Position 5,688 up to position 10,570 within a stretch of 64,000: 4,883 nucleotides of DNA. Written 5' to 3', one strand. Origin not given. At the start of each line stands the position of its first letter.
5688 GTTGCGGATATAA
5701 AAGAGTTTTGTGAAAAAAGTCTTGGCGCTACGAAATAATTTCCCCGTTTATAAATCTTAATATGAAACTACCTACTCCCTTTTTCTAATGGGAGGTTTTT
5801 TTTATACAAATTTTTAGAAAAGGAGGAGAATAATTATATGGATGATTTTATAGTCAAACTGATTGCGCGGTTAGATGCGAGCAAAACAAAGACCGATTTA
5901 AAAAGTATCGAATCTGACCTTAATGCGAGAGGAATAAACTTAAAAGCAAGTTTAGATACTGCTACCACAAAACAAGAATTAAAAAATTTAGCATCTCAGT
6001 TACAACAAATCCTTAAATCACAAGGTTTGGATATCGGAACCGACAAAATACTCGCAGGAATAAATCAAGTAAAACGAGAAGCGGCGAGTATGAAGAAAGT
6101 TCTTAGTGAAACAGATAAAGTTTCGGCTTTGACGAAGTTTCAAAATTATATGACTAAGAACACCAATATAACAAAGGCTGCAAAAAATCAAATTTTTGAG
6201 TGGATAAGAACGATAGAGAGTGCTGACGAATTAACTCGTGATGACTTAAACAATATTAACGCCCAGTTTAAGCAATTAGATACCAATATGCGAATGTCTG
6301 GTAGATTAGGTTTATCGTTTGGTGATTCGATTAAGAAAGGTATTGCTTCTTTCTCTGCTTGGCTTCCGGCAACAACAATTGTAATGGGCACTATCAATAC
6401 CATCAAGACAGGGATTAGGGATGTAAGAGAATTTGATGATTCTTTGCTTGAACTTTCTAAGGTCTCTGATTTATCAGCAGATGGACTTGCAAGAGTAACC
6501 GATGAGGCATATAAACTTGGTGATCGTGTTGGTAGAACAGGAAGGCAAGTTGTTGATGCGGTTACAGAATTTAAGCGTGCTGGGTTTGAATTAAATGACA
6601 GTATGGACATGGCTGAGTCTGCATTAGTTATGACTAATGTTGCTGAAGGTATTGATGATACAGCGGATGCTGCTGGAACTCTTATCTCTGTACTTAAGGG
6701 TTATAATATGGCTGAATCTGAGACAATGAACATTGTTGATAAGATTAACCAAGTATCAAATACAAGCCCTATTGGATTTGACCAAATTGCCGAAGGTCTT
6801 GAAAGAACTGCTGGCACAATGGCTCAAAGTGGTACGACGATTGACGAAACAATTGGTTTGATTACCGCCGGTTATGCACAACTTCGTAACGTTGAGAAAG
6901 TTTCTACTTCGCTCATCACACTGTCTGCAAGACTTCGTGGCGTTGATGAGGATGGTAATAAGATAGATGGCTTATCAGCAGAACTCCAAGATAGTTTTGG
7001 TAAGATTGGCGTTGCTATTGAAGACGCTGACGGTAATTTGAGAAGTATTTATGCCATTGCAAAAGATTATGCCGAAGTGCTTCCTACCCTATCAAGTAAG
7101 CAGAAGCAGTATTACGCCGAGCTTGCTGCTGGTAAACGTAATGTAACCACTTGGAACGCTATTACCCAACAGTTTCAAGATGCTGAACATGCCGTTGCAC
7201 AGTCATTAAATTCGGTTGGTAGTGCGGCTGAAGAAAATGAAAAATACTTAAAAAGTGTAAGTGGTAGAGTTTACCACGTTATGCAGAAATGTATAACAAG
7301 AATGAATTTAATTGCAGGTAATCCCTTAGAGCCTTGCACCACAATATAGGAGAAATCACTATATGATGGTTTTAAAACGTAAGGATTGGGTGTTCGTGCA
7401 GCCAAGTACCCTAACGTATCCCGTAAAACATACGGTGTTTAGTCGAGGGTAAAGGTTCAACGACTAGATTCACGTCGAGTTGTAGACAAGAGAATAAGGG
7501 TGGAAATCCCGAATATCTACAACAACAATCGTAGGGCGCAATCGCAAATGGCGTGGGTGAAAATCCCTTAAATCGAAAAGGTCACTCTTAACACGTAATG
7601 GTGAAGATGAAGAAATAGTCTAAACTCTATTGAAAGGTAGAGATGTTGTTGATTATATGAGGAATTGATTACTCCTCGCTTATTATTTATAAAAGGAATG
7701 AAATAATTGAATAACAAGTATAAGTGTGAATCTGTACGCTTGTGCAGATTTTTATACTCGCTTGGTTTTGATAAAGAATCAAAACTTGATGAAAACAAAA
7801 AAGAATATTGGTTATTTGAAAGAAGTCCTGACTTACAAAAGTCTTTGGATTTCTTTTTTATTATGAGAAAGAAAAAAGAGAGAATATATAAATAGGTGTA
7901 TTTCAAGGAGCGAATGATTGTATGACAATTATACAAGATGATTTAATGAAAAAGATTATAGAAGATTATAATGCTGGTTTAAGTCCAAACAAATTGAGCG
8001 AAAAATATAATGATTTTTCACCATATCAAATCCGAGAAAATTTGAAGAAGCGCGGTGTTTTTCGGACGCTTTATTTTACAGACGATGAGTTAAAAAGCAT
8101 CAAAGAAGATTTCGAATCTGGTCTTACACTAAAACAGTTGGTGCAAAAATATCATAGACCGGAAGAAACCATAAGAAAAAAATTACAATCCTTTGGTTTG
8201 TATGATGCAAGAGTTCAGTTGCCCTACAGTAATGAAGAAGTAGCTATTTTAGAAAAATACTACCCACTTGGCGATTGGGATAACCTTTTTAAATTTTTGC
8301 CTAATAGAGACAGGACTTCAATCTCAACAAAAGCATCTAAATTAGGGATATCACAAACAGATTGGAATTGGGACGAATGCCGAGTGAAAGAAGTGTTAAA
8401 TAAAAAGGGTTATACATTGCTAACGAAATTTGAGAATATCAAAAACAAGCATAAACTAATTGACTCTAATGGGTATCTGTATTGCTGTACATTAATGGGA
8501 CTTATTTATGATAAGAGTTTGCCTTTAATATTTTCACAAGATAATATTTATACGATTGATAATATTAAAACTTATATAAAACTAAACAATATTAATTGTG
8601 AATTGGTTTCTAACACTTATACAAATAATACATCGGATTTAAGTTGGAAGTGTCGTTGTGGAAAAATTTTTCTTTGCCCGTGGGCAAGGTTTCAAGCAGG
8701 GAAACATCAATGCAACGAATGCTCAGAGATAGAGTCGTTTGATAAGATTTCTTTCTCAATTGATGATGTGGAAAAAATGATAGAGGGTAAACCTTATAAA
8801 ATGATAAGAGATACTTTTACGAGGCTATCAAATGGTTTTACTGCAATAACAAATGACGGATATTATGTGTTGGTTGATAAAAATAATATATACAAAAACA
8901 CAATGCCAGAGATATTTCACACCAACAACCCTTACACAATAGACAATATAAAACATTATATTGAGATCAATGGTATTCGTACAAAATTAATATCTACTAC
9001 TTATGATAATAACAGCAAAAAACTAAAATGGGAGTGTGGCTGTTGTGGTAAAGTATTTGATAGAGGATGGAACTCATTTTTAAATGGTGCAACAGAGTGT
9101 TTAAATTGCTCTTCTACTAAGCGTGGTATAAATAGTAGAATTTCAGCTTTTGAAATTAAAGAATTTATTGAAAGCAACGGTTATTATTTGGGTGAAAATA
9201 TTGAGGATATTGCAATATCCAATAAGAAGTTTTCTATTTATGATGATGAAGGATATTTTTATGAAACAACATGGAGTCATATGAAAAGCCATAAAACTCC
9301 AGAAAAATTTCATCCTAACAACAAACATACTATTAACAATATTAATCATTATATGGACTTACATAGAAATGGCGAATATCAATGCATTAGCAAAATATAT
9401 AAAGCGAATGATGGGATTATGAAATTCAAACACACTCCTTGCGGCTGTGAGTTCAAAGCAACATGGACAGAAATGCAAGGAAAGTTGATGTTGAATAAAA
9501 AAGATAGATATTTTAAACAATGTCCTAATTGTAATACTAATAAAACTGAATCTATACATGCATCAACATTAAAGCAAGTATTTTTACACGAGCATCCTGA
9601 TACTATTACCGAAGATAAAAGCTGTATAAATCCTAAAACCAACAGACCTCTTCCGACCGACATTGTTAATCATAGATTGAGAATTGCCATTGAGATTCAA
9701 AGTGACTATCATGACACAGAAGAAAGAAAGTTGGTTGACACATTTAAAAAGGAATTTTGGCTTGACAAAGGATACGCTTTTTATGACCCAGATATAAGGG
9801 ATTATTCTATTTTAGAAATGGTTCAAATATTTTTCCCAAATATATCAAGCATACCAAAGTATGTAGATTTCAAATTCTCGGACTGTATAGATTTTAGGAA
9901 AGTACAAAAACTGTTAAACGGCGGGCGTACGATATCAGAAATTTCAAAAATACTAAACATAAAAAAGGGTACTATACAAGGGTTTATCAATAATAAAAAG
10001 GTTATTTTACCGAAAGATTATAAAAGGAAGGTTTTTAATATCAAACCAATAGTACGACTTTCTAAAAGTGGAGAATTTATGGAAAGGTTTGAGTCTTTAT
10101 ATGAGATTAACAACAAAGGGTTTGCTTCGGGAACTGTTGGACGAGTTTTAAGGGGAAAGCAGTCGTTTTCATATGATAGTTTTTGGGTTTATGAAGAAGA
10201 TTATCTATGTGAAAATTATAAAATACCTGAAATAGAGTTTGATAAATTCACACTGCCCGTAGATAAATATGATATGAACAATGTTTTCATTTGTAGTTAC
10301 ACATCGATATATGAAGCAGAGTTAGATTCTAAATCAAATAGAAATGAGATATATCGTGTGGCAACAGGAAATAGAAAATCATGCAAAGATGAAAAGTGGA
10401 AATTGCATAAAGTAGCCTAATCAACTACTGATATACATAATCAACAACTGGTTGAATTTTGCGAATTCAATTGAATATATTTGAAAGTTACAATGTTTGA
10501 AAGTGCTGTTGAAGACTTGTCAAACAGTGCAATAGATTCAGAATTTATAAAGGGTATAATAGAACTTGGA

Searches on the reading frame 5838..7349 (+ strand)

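Call 11: search_protein_families(library=pfam, proteins=[window:5838-7349:+], max_evalue=0.01)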
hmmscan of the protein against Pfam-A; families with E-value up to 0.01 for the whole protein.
window:5838-7349:+ (503 aa): 2 families
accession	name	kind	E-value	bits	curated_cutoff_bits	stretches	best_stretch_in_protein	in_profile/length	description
PF10145.14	PhageMin_Tail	-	6.4e-24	85.4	33.2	1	222-427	2-196/201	Phage-related minor tail protein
PF14357.11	DUF4404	-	0.0051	17.9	27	0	42-77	20-55/83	Domain of unknown function (DUF4404)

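Call 12: search_protein_families(library=phrogs, proteins=[window:5838-7349:+], max_evalue=0.01)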
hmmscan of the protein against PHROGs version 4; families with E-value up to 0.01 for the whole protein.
window:5838-7349:+ (503 aa): 13 families
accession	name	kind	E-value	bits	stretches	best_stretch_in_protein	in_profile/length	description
phrog_4211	-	tail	9.6e-55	186.4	1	16-478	442-885/2625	tail length tape measure protein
phrog_14917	-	tail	7.1e-29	101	1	113-481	258-609/2249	tail length tape measure protein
phrog_1533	-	tail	3e-19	69.1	1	19-478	96-530/1688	tail length tape measure protein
phrog_4704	-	tail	8.5e-18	65.3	1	43-478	70-489/625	tail length tape measure protein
phrog_28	-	tail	6.1e-13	49.2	1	42-477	141-554/1228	tail length tape measure protein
phrog_5218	-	unknown function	6.1e-13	48.8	1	37-477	78-528/1599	-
phrog_167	-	tail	2.6e-12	46.3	1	33-473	100-563/1555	tail length tape measure protein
phrog_9696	-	tail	6.3e-12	45.1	1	145-453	30-326/1415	tail length tape measure protein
phrog_14441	-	tail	1.3e-11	45.7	1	69-341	15-221/241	tail length tape measure protein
phrog_991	-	tail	4.5e-10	38.7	1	42-401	138-512/1966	tail length tape measure protein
phrog_33360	-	tail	2.1e-07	30.2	1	265-476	348-544/1239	tail length tape measure protein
phrog_12506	-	tail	1.6e-05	25.5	1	381-467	114-198/218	tail length tape measure protein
phrog_788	-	tail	0.00074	20.3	0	78-197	135-249/297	tail protein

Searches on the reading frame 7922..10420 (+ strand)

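Call 11: search_protein_families(library=pfam, proteins=[window:7922-10420:+], max_evalue=0.01)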
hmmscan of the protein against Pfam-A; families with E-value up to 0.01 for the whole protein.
window:7922-10420:+ (832 aa): 2 families
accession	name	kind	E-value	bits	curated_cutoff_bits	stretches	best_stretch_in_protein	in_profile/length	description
PF04545.22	Sigma70_r4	-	0.0027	17.6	24.1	0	666-685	18-37/50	Sigma-70, region 4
PF09377.16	SBDS_domain_II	-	0.0086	16.4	27.2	0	567-587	10-30/62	SBDS protein, domain II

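Call 12: search_protein_families(library=phrogs, proteins=[window:7922-10420:+], max_evalue=0.01)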
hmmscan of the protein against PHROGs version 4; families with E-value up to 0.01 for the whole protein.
window:7922-10420:+ (832 aa): 8 families
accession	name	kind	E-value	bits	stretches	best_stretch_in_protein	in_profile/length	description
phrog_559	-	DNA, RNA and nucleotide metabolism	1.7e-34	120.6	3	324-611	108-383/607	HNH endonuclease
phrog_323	-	transcription regulation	2.2e-07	31.7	0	48-92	145-189/319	transcriptional regulator, D5-like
phrog_681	-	DNA, RNA and nucleotide metabolism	5.3e-06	26.3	2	340-419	372-433/576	endonuclease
phrog_5735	-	unknown function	5.5e-05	24.3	1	52-89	48-85/88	-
phrog_20162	-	DNA, RNA and nucleotide metabolism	0.00023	22.5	0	701-749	24-73/88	HNH endonuclease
phrog_3855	-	DNA, RNA and nucleotide metabolism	0.00033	22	0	658-691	69-102/115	HTH DNA binding protein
phrog_4538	-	unknown function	0.00072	19.5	1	641-748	338-437/447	-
phrog_4494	-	unknown function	0.0022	19.5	0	656-721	5-70/109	-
